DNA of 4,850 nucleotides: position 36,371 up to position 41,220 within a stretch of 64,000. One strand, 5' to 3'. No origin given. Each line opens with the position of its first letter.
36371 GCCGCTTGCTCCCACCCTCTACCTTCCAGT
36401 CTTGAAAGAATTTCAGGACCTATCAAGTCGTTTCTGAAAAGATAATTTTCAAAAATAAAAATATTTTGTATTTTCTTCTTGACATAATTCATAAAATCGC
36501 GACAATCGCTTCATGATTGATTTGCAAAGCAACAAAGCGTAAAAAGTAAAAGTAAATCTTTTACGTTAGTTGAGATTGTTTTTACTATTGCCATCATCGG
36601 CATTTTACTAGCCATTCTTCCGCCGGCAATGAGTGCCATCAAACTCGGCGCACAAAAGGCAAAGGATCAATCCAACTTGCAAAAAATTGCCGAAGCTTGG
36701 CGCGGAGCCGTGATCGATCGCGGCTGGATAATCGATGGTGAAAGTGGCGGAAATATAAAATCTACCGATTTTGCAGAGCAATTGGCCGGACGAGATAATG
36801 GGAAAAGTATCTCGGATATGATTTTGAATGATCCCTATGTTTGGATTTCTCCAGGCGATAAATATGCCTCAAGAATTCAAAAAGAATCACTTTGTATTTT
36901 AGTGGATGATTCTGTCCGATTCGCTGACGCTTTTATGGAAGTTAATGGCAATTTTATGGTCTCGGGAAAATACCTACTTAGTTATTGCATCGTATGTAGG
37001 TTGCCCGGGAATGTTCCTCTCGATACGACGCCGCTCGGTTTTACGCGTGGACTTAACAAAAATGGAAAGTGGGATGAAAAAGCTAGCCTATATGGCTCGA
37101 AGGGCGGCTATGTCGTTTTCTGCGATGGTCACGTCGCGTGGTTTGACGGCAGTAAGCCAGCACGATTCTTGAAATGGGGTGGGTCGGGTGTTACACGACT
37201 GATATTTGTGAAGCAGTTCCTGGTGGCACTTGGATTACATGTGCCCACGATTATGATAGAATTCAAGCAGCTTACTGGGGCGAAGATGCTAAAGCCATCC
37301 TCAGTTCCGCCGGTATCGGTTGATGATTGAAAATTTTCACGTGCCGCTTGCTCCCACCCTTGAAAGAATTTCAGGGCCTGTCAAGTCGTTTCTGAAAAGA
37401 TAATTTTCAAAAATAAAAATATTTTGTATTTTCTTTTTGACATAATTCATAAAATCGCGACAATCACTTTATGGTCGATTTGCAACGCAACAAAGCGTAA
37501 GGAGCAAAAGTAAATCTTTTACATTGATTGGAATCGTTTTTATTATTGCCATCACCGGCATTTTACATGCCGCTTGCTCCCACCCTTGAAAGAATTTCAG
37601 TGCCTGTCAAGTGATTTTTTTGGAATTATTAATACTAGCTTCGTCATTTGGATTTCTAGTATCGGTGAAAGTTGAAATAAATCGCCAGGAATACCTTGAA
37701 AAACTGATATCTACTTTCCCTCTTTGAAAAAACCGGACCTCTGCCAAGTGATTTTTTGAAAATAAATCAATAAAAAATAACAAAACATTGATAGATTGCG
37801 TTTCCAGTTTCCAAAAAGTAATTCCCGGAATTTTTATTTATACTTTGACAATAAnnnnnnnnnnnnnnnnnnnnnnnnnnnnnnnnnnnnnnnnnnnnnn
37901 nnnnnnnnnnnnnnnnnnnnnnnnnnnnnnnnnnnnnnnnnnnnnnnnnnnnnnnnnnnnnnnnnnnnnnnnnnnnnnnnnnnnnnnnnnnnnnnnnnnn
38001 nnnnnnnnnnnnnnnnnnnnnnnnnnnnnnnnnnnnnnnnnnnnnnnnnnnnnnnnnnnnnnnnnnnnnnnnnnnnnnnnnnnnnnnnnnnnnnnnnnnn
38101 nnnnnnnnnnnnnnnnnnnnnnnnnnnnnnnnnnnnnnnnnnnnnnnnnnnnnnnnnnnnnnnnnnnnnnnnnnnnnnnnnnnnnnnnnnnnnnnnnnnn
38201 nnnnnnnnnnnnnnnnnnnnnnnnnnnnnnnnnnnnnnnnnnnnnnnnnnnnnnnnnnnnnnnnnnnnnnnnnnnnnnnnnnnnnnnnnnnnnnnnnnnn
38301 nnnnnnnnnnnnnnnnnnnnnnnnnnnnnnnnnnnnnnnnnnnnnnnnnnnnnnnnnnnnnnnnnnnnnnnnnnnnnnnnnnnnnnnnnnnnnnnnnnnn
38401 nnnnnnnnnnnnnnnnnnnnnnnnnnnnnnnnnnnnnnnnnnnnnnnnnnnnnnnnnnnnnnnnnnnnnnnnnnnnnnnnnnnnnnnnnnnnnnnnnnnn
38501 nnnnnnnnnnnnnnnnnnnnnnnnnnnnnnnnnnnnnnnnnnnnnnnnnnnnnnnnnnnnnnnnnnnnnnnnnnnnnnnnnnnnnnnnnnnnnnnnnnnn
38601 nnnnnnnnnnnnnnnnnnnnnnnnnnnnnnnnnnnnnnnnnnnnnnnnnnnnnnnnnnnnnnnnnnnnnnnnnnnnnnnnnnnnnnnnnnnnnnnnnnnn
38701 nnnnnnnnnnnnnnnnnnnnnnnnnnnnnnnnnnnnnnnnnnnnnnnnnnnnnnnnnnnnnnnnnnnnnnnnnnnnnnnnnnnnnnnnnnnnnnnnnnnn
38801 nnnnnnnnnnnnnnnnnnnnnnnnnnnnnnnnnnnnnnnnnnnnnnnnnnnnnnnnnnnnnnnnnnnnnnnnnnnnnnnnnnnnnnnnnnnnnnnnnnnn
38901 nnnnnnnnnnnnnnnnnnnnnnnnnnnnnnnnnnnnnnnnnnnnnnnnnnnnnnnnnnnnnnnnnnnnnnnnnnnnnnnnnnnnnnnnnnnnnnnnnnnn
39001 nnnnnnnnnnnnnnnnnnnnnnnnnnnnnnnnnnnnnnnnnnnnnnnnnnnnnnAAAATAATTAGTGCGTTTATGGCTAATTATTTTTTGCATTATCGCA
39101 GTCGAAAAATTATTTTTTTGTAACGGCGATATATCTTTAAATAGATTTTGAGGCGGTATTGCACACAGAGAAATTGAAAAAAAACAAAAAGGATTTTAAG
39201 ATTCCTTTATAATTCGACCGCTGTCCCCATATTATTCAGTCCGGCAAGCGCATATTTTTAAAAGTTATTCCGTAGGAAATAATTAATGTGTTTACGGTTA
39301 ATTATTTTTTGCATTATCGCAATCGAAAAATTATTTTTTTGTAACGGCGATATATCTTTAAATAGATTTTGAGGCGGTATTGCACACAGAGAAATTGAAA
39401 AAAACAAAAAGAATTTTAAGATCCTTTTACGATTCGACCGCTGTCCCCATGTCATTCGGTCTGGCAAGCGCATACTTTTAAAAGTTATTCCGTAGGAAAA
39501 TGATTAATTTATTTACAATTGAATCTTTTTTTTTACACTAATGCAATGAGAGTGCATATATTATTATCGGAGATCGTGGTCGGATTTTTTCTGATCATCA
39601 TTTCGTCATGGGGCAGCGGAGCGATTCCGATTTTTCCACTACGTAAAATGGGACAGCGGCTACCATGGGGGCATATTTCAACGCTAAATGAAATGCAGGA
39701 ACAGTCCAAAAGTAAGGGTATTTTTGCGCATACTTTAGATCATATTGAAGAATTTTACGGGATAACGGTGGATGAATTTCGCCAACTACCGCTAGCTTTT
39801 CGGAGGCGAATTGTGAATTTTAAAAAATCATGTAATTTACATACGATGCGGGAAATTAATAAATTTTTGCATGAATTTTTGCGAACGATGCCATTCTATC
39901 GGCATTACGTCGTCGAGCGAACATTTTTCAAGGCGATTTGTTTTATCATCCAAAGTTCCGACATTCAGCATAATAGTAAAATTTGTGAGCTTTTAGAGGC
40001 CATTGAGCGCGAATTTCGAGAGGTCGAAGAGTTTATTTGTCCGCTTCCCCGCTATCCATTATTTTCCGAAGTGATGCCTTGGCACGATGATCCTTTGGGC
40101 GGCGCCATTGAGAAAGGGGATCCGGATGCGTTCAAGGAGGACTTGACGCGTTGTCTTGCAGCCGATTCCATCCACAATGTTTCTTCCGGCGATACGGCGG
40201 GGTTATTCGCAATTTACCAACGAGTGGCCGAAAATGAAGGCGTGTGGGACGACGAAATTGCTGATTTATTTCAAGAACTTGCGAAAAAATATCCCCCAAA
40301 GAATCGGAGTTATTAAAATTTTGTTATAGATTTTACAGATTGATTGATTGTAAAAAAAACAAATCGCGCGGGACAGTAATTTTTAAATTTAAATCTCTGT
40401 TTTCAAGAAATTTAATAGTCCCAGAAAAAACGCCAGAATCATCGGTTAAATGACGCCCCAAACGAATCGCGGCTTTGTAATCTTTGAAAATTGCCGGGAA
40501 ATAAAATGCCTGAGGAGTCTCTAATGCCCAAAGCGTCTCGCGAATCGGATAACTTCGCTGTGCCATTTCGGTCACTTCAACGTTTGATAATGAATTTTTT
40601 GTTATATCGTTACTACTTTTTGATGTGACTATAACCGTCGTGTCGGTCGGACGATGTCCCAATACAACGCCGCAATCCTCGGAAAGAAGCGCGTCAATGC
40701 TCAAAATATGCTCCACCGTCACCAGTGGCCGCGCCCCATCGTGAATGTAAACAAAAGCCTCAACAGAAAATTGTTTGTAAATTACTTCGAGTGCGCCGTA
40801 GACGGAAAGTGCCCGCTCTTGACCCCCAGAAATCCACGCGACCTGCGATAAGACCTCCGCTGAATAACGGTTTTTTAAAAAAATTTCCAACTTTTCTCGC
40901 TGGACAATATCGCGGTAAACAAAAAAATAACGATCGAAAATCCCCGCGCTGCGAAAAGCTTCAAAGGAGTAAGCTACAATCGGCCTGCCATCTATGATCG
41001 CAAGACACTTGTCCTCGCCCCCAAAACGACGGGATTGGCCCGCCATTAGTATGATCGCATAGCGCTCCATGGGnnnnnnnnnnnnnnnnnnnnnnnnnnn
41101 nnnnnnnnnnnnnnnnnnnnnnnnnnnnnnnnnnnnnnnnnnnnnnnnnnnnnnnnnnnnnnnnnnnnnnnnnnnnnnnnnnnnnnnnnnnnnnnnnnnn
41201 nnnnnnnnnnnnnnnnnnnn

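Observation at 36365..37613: Pilin-like gene with a frameshifted prepilin leader, flanked by repeated divergent-promoter units joined at ATTTTAC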

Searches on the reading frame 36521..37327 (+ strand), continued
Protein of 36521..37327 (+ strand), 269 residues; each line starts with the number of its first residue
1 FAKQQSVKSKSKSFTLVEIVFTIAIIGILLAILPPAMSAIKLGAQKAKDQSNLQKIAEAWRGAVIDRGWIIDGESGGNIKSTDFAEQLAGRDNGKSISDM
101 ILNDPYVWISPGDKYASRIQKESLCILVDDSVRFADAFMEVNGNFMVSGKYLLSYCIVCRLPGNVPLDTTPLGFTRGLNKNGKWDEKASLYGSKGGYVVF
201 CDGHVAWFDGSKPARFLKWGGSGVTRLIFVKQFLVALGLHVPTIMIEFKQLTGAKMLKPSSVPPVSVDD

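Call 47: find_encoding_contigs(protein=P0003, flank=4500, max_places=3)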
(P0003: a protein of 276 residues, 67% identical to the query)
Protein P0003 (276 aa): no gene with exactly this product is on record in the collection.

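Call 62: search_protein_families(library=ncbifam, alignment_id=A3, max_evalue=0.01)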
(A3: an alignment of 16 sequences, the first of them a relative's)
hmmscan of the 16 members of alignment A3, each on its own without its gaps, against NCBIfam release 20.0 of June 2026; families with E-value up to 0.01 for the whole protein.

A. member 1, P0003 (276 aa): 6 families
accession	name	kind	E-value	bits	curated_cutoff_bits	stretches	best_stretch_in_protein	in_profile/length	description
TIGR01710.1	typeII_sec_gspG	equivalog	0.00014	21.8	88.85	1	21-69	2-50/134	type II secretion system major pseudopilin GspG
NF041775.1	typeIV_PilA_Myxo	equivalog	0.0002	21.4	400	1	14-64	5-55/214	type IV pilin protein PilA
NF040999.1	pilin_ComGC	equivalog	0.00051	20.2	75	1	20-64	2-45/84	competence type IV pilus major pilin ComGC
NF041013.1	T4P_ComGE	equivalog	0.00067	19.7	49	1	21-66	5-50/83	competence type IV pilus minor pilin ComGE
TIGR02596.1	TIGR02596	subfamily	0.0016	18.5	70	1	22-60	1-38/196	Verru_Chthon cassette protein D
NF007862.0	PRK10574.1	equivalog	0.0044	17.1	138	1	18-46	3-31/145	prepilin peptidase-dependent pilin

B. families by the number of members that match (of 16 scanned): 13 families
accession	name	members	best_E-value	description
NF040999.1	pilin_ComGC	16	1.7e-06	competence type IV pilus major pilin ComGC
NF041013.1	T4P_ComGE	16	2.4e-06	competence type IV pilus minor pilin ComGE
NF041775.1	typeIV_PilA_Myxo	16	1e-05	type IV pilin protein PilA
TIGR01710.1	typeII_sec_gspG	15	9.6e-06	type II secretion system major pseudopilin GspG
NF007862.0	PRK10574.1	14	2.2e-06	prepilin peptidase-dependent pilin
TIGR02596.1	TIGR02596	9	0.00011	Verru_Chthon cassette protein D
TIGR02532.1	IV_pilin_GFxxxE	3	9.6e-06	prepilin-type N-terminal cleavage/methylation domain-containing protein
NF040982.1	ComGD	3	8.9e-05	competence type IV pilus minor pilin ComGD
NF041002.1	pilin_ComGF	3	0.0022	competence type IV pilus minor pilin ComGF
NF047828.1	T3SSXpsI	2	0.00066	type II secretion system protein XpsI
TIGR01707.1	gspI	2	0.0072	type II secretion system minor pseudopilin GspI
NF007800.0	PRK10506.1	1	0.0039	prepilin peptidase-dependent protein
TIGR01708.2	typeII_sec_gspH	1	0.0095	type II secretion system minor pseudopilin GspH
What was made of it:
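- On H-X9-DG C-terminal domain proteins (TIGR04294): None of 16 relatives matches at E<=0.01 (call 62).
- Checked: None of 16 family members matches it at E<=0.01 (call 62).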

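Call 67: predict_structure(alignment_id=A3)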
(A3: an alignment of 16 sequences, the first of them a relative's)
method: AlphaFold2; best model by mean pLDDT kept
length: 276 residues; sequences in the alignment: 16
mean_pLDDT: 88.4   pTM: 0.81
mean pLDDT of the five models: 88.4, 88.3, 88.2, 86.8, 84.6
residues with pLDDT >= 90: 196; 70-90: 53; 50-70: 8; < 50: 19
segments of 3 or more residues with pLDDT < 50: 1-19
pLDDT, mean of each block of 10 residues (from residue 1): 40 43 75 88 83 93 98 96 88 93 94 93 92 91 72 92 96 96 97 96 95 95 96 97 97 91 96 92
secondary structure, 60 per line:
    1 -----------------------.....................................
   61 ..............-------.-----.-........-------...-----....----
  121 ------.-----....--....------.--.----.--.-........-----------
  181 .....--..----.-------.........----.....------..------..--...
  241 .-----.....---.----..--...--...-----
elements in order: H24-74 H90-97 H113-116 E133-136 E139-142 E162-169 E181-185 E205-210 E215-219 H238-241 E247-251 E264-266 E269-271
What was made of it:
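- On Type IV pilin-like / pseudopilin proteins (class III signal peptide): The AlphaFold model of relative P0003 has a helix at 24-74 followed by a beta-rich head (call 67).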

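Call 69: fold_search(model_id=the predicted structure, library=pdb)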
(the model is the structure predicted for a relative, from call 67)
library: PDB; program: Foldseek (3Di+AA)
matches with E <= 10: 155; with E <= 0.001: 0
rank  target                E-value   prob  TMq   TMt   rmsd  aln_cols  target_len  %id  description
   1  3dlm                  1.5e+00  0.01  0.09  0.11  14.8       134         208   13  Crystal structure of Tudor domain of human Histone-lysine N-methyltransferase SETDB1 (released 2008-08-12)
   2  7dr6_2                1.9e+00  0.02  0.14  0.17   7.8       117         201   14  PA28alpha-beta in complex with immunoproteasome (released 2021-01-20)
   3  5ndv_S4               2.1e+00  0.02  0.08  0.08   9.9        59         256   15  Crystal structure of Paromomycin bound to the yeast 80S ribosome (released 2017-12-13)
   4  3j6x_L2               2.1e+00  0.01  0.09  0.10  14.8       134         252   12  S. cerevisiae 80S ribosome bound with Taura syndrome virus (TSV) IRES, 5 degree rotation (Class II) (released 2014-06-11)
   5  1ml5_d                2.3e+00  0.01  0.10  0.14  11.3       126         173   12  Structure of the E. coli ribosomal termination complex with release factor 2 (released 2003-01-14)
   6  4v6i_BB               2.4e+00  0.01  0.11  0.12  12.3       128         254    9  Localization of the small subunit ribosomal proteins into a 6.1 A cryo-EM map of Saccharomyces cerevisiae translating (released 2014-07-09)
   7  6fhm_A                2.6e+00  0.04  0.11  0.14   7.5        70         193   18  Crystal structure of the F47E mutant of the lipoprotein localization factor, LolA (released 2018-07-25)
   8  1wlc                  2.6e+00  0.01  0.09  0.16  14.4       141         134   10  Congerin II Y16S/T88I double mutant (released 2005-06-07)
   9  1ffk_A                2.6e+00  0.01  0.10  0.11  14.1       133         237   14  CRYSTAL STRUCTURE OF THE LARGE RIBOSOMAL SUBUNIT FROM HALOARCULA MARISMORTUI AT 2.4 ANGSTROM RESOLUTION (released 2000-08-14)
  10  4krt_A                2.6e+00  0.01  0.10  0.09  14.0       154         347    7  X-ray structure of endolysin from clostridium perfringens phage phiSM101 (released 2014-04-02)
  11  5ke2                  2.9e+00  0.01  0.09  0.11  14.2       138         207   12  Crystal structure of SETDB1 Tudor domain in complex with inhibitor XST06472A (released 2016-07-13)
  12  8r3m_C                2.9e+00  0.01  0.10  0.03  14.5       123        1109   11  Mycobacterium smegnatis RNA polymerase transcription initiation complex with SigmaA, RbpA, HelD N-terminal, CO and PCh (released 2024-10-02)
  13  9znf_AA               3.1e+00  0.01  0.10  0.11  11.5       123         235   11  Cryo-EM structure of the Methanosarcina acetivorans 70S ribosome in complex with SriA and SriB (released 2026-01-28)
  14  5tum_B                3.5e+00  0.07  0.06  0.05   1.0        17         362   35  Crystal structure of tetracycline destructase Tet(56) (released 2017-05-10)
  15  3o2g                  3.7e+00  0.09  0.06  0.05   0.6        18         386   33  Crystal Structure of Human gamma-butyrobetaine,2-oxoglutarate dioxygenase 1 (BBOX1) (released 2010-09-15)
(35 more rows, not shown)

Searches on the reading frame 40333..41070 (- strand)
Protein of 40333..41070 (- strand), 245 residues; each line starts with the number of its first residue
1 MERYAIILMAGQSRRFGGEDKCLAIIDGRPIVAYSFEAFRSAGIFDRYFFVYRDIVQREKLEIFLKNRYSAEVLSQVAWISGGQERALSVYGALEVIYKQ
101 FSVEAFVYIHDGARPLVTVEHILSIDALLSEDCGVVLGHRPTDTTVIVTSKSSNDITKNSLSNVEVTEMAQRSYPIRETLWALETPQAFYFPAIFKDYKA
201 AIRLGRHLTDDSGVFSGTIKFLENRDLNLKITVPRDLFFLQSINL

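Call 41: search_protein_families(library=pfam, proteins=[window:40333-41070:-], max_evalue=0.00001)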
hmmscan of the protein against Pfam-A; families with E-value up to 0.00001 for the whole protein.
window:40333-41070:- (245 aa): 2 families
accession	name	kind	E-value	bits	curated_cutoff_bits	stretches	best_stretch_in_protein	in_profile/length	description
PF01128.25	IspD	-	3.4e-24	86.3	27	1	5-240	3-215/221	2-C-methyl-D-erythritol 4-phosphate cytidylyltransferase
PF12804.13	NTP_transf_3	-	7.3e-10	39.7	27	1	5-58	1-49/160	MobA-like NTP transferase domain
